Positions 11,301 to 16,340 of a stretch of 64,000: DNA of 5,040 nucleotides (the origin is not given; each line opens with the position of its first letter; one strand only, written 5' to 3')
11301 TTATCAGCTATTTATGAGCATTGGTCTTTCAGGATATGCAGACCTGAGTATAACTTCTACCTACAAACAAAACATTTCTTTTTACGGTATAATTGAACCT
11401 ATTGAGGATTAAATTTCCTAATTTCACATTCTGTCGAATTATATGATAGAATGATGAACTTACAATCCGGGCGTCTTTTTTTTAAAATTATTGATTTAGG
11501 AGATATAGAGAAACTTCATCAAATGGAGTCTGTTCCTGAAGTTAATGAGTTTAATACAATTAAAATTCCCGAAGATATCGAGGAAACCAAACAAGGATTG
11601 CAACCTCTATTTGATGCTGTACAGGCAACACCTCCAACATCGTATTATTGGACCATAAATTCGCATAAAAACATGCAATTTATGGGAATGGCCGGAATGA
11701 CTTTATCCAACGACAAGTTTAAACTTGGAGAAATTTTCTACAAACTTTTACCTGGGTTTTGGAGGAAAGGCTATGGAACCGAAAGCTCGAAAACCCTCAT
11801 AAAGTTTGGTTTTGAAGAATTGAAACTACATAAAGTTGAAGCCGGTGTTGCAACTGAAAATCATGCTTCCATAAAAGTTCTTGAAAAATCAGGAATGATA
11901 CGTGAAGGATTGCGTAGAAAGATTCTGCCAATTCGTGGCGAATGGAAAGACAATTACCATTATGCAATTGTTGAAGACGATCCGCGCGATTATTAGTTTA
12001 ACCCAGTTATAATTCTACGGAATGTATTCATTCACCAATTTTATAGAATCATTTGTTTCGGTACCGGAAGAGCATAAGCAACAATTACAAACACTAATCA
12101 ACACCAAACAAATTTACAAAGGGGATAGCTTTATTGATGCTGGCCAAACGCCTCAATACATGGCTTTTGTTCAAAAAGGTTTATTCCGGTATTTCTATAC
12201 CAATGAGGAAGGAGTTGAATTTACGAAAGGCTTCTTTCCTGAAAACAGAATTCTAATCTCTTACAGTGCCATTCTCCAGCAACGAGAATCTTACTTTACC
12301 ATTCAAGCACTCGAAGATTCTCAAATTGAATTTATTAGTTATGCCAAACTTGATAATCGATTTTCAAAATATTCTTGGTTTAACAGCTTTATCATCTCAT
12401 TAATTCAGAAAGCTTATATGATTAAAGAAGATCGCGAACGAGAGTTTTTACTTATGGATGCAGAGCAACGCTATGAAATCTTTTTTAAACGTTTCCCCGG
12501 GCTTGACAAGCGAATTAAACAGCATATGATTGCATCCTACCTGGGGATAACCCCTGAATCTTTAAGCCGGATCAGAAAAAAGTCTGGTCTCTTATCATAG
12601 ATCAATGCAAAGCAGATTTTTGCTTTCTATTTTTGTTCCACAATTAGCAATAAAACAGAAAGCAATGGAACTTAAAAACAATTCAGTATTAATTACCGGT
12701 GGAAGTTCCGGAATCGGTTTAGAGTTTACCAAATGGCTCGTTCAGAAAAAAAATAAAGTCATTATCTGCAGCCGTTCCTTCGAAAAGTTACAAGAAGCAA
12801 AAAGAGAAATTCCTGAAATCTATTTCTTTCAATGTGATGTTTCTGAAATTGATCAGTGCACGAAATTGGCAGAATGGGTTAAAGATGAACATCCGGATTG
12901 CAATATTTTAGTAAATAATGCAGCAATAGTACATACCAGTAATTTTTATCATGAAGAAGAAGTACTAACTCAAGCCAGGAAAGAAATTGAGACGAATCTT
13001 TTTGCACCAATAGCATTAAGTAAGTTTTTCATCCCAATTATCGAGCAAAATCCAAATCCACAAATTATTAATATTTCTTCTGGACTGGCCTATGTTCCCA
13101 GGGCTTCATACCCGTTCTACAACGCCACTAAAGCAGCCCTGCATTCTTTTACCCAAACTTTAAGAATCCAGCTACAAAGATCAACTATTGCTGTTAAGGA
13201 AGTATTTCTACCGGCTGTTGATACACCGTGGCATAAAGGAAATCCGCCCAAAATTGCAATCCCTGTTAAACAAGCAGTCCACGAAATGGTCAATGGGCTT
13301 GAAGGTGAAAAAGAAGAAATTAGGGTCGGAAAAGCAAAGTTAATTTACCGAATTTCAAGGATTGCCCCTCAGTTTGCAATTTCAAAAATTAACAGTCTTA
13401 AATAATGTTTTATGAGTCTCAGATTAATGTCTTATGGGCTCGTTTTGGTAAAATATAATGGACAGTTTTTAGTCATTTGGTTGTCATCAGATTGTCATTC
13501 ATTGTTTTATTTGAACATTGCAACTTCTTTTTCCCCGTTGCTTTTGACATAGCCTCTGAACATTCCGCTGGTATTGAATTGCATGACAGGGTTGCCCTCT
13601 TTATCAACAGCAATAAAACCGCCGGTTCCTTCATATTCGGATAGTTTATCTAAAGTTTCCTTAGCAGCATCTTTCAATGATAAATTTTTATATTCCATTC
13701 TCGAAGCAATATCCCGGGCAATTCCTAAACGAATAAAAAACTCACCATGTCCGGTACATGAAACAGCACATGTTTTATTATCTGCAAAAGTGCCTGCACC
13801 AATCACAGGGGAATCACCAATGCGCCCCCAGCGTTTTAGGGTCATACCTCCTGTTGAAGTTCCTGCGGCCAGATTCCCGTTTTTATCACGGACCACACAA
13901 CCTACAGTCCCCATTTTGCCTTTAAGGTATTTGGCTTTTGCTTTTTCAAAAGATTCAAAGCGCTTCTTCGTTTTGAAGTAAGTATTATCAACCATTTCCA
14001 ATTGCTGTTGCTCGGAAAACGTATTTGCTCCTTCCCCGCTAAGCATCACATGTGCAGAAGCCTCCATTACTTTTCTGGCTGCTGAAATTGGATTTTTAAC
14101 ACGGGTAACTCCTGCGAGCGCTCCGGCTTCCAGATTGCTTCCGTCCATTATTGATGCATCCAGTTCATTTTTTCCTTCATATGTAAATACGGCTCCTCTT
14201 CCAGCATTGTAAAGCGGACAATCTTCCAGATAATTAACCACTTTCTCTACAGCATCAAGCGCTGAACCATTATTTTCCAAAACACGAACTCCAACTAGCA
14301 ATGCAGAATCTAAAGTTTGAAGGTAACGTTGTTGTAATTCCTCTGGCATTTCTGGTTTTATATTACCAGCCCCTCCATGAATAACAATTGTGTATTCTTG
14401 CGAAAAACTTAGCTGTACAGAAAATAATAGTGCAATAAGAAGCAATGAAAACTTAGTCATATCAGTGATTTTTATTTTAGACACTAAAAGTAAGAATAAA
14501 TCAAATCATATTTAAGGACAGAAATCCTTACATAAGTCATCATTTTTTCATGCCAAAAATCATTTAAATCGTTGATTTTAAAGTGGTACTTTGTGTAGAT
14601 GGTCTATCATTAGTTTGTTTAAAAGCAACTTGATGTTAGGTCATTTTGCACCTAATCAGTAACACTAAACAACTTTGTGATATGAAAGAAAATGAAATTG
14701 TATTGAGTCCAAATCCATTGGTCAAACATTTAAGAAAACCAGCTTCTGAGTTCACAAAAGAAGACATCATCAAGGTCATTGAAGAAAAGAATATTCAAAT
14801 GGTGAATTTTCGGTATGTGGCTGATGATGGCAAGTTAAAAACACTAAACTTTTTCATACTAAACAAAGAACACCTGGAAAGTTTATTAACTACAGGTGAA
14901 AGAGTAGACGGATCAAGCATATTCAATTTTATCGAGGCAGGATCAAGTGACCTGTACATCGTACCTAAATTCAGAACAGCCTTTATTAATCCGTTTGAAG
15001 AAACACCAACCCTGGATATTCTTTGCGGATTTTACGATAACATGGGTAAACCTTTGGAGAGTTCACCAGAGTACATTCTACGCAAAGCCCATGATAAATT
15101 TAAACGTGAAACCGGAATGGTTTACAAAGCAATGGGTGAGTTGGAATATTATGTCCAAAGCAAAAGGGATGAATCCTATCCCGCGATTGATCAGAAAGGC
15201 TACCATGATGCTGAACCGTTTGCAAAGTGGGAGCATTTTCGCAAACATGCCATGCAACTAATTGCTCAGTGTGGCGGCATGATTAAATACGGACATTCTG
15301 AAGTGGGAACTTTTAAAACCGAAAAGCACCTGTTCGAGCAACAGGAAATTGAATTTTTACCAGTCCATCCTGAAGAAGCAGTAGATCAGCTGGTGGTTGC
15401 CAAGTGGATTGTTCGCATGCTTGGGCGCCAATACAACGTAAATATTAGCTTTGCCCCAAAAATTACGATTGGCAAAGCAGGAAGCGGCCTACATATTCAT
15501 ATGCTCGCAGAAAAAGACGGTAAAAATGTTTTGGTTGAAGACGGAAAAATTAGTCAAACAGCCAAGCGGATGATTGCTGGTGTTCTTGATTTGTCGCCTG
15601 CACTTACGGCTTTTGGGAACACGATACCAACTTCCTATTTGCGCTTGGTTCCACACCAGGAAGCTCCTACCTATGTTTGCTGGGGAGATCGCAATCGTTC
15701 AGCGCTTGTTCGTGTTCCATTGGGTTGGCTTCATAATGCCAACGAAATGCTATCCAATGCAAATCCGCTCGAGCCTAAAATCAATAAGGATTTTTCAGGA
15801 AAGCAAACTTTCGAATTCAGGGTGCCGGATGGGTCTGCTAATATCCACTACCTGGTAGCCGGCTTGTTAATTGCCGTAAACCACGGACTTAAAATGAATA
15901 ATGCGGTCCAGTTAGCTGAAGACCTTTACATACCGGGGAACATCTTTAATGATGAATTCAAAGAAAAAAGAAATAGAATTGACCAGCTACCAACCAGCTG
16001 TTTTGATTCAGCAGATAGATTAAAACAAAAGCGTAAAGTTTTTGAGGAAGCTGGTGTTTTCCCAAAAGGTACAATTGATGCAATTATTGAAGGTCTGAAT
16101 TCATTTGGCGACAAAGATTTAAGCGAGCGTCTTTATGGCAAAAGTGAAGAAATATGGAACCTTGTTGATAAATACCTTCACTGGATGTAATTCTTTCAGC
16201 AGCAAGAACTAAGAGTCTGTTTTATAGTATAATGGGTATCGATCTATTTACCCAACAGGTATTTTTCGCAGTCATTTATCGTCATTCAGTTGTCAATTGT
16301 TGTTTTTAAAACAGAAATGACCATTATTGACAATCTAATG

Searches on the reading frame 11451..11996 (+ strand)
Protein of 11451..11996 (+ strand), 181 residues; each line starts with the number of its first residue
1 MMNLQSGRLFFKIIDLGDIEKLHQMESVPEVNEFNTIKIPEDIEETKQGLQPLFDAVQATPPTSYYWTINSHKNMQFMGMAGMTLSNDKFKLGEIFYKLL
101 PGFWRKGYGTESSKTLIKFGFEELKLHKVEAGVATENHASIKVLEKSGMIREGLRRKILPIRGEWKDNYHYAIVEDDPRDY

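Call 87: search_protein_families(library=pfam, max_evalue=0.00001, proteins=[window:11451-11996:+])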
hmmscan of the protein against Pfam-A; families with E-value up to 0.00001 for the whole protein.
window:11451-11996:+ (181 aa): 2 families
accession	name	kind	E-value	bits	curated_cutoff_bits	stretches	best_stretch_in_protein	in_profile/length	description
PF13302.13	Acetyltransf_3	-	1.8e-24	87.4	25.4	1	8-149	1-137/138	Acetyltransferase (GNAT) domain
PF00583.31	Acetyltransf_1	-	2.3e-09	38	20.7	1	54-149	25-116/116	Acetyltransferase (GNAT) family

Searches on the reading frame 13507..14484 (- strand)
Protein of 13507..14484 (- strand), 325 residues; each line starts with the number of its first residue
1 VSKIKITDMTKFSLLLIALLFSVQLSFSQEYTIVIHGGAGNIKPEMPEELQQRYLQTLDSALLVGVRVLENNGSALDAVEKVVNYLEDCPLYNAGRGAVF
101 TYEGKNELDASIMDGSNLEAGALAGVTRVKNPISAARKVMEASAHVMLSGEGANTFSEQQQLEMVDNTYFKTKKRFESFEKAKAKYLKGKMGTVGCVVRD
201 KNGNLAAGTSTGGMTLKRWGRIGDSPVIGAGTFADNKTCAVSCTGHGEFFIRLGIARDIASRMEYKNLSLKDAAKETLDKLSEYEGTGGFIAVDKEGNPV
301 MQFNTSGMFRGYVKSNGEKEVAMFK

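Call 74: search_protein_families(library=pfam, max_evalue=0.001, proteins=[window:13507-14484:-])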
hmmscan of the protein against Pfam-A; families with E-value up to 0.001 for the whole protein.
window:13507-14484:- (325 aa): 1 family
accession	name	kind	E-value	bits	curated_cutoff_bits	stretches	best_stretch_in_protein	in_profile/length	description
PF01112.23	Asparaginase_2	-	3.1e-109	365.3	27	1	32-322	2-307/309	Asparaginase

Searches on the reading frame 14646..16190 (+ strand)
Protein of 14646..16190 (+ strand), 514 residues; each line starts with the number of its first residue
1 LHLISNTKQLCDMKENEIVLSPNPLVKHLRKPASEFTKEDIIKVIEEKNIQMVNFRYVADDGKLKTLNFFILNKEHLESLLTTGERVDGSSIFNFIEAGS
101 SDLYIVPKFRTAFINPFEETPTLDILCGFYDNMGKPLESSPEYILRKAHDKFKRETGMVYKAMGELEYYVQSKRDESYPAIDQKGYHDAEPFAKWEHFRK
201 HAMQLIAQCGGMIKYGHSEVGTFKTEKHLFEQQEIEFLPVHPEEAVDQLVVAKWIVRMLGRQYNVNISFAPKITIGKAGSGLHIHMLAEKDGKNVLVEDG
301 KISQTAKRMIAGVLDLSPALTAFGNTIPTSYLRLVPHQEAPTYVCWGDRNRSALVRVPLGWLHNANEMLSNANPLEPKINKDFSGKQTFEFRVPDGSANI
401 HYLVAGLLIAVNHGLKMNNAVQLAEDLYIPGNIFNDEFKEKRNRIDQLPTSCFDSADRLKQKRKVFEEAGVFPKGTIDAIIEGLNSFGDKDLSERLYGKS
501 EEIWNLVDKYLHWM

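Call 74: search_protein_families(library=pfam, max_evalue=0.001, proteins=[window:14646-16190:+])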
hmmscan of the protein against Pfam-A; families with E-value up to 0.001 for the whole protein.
window:14646-16190:+ (514 aa): 2 families
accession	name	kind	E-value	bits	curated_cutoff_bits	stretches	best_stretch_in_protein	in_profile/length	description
PF00120.29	Gln-synt_C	-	5e-54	184.1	24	1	139-481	2-322/344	Glutamine synthetase, catalytic domain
PF03951.24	Gln-synt_N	-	1.9e-13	50.3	33.4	1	49-131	1-81/82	Glutamine synthetase, beta-Grasp domain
